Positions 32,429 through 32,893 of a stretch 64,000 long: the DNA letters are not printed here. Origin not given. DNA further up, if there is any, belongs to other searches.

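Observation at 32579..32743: Stand-alone 54-aa paralogue of the McsA zinc ribbon directly upstream of mcsA-mcsB-clpC, where ctsR would normally be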

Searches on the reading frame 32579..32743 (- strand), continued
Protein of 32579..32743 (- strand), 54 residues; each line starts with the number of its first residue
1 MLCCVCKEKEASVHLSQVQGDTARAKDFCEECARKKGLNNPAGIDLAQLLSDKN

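Call 62: search_protein_families(library=pfam, proteins=[P0011, P0042, P0052, P0116, P0080, P0104, P0016, P0117, P0119, P0059], max_evalue=0.001)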
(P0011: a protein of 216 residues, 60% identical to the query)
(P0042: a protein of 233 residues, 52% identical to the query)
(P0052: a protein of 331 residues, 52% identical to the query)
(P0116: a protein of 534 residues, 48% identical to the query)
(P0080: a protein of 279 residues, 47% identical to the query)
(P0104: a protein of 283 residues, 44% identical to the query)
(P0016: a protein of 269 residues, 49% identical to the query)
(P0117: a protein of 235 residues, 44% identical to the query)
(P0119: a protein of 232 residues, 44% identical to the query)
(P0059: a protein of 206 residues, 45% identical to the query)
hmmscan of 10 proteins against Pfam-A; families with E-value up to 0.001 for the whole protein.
P0011 (216 aa): 3 families
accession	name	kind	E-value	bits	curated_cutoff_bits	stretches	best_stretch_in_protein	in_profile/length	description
PF13424.12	TPR_12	-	6.5e-10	39.5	30.1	1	78-127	24-73/77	Tetratricopeptide repeat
PF13374.12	TPR_10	-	0.00012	22.5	27.5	0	99-128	2-31/42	Tetratricopeptide repeat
PF14559.12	TPR_19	-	0.00042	21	25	0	77-125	4-51/68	Tetratricopeptide repeat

P0042 (233 aa): 0 families

P0052 (331 aa): 2 families
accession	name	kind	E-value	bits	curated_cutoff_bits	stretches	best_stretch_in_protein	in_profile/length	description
PF00217.24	ATP-gua_Ptrans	-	2.8e-22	79.6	22.4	1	227-328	7-109/203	ATP:guanido phosphotransferase, C-terminal catalytic domain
PF02151.25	UVR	-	4.3e-06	26.7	21.5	1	134-156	9-31/36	UvrB/uvrC motif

P0116 (534 aa): 2 families
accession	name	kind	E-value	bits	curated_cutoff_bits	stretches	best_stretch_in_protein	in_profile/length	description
PF00217.24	ATP-gua_Ptrans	-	7.3e-56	189.2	22.4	1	235-414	22-202/203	ATP:guanido phosphotransferase, C-terminal catalytic domain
PF02151.25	UVR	-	4.5e-07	29.8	21.5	1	123-154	3-34/36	UvrB/uvrC motif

P0080 (279 aa): 1 family
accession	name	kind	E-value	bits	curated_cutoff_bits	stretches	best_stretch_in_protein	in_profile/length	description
PF02151.25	UVR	-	5.6e-05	23.2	21.5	1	213-246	2-35/36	UvrB/uvrC motif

P0104 (283 aa): 1 family
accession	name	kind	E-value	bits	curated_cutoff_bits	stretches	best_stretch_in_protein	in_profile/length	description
PF00217.24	ATP-gua_Ptrans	-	8.4e-16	58.4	22.4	1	109-163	148-202/203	ATP:guanido phosphotransferase, C-terminal catalytic domain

P0016 (269 aa): 0 families

P0117 (235 aa): 1 family
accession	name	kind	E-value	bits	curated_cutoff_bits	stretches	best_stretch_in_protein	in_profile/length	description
PF02151.25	UVR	-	5.4e-08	32.8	21.5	1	195-229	2-36/36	UvrB/uvrC motif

P0119 (232 aa): 1 family
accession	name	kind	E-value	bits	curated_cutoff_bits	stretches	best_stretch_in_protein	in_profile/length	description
PF02151.25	UVR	-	5.2e-07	29.7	21.5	1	184-218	2-36/36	UvrB/uvrC motif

P0059 (206 aa): 1 family
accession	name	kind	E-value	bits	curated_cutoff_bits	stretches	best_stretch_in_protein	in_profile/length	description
PF02151.25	UVR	-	1.1e-06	28.6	21.5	1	165-197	2-34/36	UvrB/uvrC motif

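Call 65: predict_structure(alignment_id=A4)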
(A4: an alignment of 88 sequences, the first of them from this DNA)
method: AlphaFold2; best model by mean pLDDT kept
length: 54 residues; sequences in the alignment: 88
mean_pLDDT: 77.6   pTM: 0.56
mean pLDDT of the five models: 77.6, 76.6, 76.2, 75.1, 72.3
residues with pLDDT >= 90: 9; 70-90: 29; 50-70: 14; < 50: 2
segments of 3 or more residues with pLDDT < 50: none
pLDDT, mean of each block of 10 residues (from residue 1): 90 83 86 79 61 50
secondary structure, 60 per line:
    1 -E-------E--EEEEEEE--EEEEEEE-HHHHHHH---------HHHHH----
elements in order: E13-19 E22-28 H30-36 H46-50

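Call 67: fold_search(model_id=the predicted structure, library=pdb)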
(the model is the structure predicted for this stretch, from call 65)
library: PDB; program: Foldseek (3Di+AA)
matches with E <= 10: 87; with E <= 0.001: 0
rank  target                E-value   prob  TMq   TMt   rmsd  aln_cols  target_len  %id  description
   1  5fuy_B                2.3e-01  0.90  0.46  0.17   4.0        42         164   21  catalytic domain of Thymidine kinase from Trypanosoma brucei with dTMP (released 2016-07-27)
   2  5fuy_A                2.3e-01  0.90  0.46  0.17   4.0        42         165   21  catalytic domain of Thymidine kinase from Trypanosoma brucei with dTMP (released 2016-07-27)
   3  5fuy_E                2.3e-01  0.90  0.46  0.17   4.0        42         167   21  catalytic domain of Thymidine kinase from Trypanosoma brucei with dTMP (released 2016-07-27)
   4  5fuy_F                2.3e-01  0.90  0.46  0.16   4.0        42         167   21  catalytic domain of Thymidine kinase from Trypanosoma brucei with dTMP (released 2016-07-27)
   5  5fux_B                2.5e-01  0.89  0.46  0.17   4.0        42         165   21  catalytic domain of Thymidine kinase from Trypanosoma brucei with dTMP (released 2016-07-27)
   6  5fuw_A                3.0e-01  0.85  0.46  0.16   4.0        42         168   21  catalytic domain of Thymidine kinase from Trypanosoma brucei with dTMP or dThd (released 2016-07-27)
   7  5fuv_A                3.0e-01  0.85  0.46  0.16   4.0        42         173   21  catalytic domain of Thymidine kinase from Trypanosoma brucei with dThd (released 2016-07-27)
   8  5fuw_B                3.7e-01  0.82  0.46  0.16   4.0        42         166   21  catalytic domain of Thymidine kinase from Trypanosoma brucei with dTMP or dThd (released 2016-07-27)
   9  4e1p_B                4.0e-01  0.66  0.50  0.49   6.4        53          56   15  Crystal structure of the dimerization domain of Lsr2 from Mycobacterium tuberculosis in the P 1 21 1 space group (released 2012-06-20)
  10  4e1p_A                4.6e-01  0.60  0.49  0.48   6.4        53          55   15  Crystal structure of the dimerization domain of Lsr2 from Mycobacterium tuberculosis in the P 1 21 1 space group (released 2012-06-20)
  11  8p66_MODEL_1_B        6.9e-01  0.75  0.53  0.53   1.6        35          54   20  Structural basis of aggregate binding/recognition by the AAA+ disaggregase ClpG (released 2023-11-01)
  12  9qf4_BV               1.6e+00  0.14  0.39  0.35   4.9        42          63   24  Structure of P. furiosus 70S ribosome grown at 95 degC (released 2025-11-05)
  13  2qpo_A                1.8e+00  0.38  0.45  0.18   3.6        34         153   24  Thermotoga Maritima Thymidine Kinase in the apo form (released 2007-10-16)
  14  7qep_D1               1.8e+00  0.13  0.42  0.35   5.7        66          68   18  Cryo-EM structure of the ribosome from Encephalitozoon cuniculi (released 2022-02-09)
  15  8fvy_V                2.1e+00  0.15  0.45  0.33   4.8        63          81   21  40S subunit of the Giardia lamblia 80S ribosome (released 2024-01-24)
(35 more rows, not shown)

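Call 73: list_cluster_members(proteins=[P0113, P0143, P0126, P0041, P0073, P0060, P0086, P0101, P0029, P0045])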
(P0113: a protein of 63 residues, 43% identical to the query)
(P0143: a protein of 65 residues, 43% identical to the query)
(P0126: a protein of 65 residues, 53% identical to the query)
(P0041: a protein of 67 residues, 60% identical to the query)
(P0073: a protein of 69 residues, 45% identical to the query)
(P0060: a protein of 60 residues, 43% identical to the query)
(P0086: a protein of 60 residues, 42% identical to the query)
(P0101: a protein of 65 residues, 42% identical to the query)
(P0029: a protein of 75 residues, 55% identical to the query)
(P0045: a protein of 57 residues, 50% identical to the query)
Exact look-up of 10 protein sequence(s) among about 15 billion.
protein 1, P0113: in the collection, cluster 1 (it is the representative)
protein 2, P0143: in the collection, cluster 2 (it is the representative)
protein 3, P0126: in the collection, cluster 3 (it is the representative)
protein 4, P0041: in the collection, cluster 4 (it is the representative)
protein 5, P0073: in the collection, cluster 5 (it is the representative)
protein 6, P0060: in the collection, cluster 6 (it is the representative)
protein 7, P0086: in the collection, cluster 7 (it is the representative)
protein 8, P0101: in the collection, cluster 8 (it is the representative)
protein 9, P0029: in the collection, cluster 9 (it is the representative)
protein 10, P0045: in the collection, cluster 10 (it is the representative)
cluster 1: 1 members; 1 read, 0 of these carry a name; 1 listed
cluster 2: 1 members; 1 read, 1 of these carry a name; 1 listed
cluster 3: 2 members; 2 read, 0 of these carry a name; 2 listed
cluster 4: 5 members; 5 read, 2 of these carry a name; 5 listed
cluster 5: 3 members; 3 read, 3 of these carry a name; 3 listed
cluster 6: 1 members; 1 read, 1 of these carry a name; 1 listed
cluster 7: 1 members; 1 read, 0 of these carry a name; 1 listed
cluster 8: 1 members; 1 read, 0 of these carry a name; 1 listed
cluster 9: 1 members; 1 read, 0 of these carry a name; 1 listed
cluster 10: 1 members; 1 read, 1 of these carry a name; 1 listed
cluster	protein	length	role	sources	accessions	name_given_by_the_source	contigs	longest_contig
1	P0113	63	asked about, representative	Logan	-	-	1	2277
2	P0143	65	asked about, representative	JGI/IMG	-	protein-arginine kinase activator protein McsA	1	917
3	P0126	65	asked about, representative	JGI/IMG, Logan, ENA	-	-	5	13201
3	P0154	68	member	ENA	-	-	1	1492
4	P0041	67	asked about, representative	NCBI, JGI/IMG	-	protein-arginine kinase activator protein McsA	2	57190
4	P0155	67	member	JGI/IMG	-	protein-arginine kinase activator protein McsA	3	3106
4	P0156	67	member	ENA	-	-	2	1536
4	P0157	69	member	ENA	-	-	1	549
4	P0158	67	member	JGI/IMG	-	-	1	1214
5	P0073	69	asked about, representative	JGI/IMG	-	protein-arginine kinase activator protein McsA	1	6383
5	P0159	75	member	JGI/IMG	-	protein-arginine kinase activator protein McsA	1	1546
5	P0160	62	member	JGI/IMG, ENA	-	protein-arginine kinase activator protein McsA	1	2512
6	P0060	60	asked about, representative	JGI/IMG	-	protein arginine kinase activator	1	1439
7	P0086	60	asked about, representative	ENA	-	-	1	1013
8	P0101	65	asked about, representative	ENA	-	-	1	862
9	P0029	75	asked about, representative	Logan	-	-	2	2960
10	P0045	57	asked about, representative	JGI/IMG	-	protein arginine kinase activator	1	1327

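Call 74: find_encoding_contigs(protein=P0041, flank=5000, max_places=3)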
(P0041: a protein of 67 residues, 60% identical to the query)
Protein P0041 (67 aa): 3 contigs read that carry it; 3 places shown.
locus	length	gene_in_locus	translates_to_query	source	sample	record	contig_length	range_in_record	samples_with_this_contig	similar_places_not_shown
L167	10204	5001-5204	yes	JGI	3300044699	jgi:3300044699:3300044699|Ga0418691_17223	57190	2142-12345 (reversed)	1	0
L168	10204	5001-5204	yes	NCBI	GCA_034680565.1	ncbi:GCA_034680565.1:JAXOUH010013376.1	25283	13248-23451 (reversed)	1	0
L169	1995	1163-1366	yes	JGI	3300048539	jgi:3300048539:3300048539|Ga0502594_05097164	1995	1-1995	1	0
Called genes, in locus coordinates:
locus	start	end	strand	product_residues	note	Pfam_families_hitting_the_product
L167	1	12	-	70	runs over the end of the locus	-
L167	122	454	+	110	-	-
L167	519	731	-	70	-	PF07730:HisKA_3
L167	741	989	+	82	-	-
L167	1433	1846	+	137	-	-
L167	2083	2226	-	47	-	-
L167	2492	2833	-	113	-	-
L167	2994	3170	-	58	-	-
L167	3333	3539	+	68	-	-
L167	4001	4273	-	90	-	-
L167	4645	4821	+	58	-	-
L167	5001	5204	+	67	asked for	-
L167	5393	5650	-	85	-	-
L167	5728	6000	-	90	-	-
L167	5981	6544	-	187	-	-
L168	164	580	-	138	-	PF02566:OsmC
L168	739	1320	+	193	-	PF00106:adh_short, PF03435:Sacchrp_dh_NADP (weak), PF08659:KR, PF13561:adh_short_C2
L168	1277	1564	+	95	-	PF13561:adh_short_C2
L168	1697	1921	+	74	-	-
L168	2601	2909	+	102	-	-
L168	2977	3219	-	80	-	-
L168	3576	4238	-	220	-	PF13489:Methyltransf_23 (weak), PF01728:FtsJ (weak), PF08241:Methyltransf_11, PF08242:Methyltransf_12 (weak), PF13649:Methyltransf_25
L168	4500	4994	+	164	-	-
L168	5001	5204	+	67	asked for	-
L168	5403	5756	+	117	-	-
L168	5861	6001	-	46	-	-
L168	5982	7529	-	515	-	PF00144:Beta-lactamase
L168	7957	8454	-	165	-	PF00072:Response_reg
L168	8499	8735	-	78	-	-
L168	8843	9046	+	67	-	-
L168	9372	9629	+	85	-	-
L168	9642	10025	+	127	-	-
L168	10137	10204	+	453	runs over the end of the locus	PF01425:Amidase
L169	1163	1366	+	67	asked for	-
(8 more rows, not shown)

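Call 75: find_encoding_contigs(protein=P0126, flank=5000, max_places=3)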
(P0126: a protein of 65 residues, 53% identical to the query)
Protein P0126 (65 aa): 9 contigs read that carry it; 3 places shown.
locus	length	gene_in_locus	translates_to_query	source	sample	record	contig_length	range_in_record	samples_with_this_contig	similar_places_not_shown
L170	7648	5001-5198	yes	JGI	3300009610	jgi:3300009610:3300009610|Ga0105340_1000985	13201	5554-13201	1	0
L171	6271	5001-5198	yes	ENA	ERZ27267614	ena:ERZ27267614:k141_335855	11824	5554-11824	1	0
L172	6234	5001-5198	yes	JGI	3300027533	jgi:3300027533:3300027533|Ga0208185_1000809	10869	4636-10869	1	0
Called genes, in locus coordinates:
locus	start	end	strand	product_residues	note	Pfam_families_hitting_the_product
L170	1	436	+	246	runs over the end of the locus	PF13606:Ank_3 (faint), PF12796:Ank_2, PF13637:Ank_4, PF13857:Ank_5, PF00023:Ank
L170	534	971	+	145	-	PF14106:DUF4279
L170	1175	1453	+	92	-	-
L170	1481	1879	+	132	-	-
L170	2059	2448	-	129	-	-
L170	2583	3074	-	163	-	-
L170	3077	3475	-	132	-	PF14106:DUF4279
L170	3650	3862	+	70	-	-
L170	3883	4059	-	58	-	-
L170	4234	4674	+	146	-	PF08816:Ivy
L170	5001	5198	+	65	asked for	-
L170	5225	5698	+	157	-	-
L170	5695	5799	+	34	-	-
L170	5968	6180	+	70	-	PF02563:Poly_export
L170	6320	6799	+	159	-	-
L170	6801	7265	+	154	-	-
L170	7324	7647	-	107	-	?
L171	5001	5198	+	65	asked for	-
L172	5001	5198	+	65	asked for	-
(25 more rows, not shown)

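Call 76: find_encoding_contigs(protein=P0073, flank=5000, max_places=2)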
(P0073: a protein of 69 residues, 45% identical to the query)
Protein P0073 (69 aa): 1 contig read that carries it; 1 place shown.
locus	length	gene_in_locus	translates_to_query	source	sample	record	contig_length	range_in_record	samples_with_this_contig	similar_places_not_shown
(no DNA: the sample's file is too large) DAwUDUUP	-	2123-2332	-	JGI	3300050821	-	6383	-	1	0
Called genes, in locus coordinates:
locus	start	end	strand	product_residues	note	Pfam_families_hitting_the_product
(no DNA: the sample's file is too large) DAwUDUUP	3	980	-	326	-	?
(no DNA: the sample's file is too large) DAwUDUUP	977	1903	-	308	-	-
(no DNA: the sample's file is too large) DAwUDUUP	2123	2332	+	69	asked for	-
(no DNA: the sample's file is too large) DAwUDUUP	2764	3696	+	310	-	PF01116:F_bP_aldolase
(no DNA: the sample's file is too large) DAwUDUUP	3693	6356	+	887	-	PF01074:Glyco_hydro_38N, PF09261:Alpha-mann_mid, PF07748:Glyco_hydro_38C, PF17677:Glyco_hydro38C2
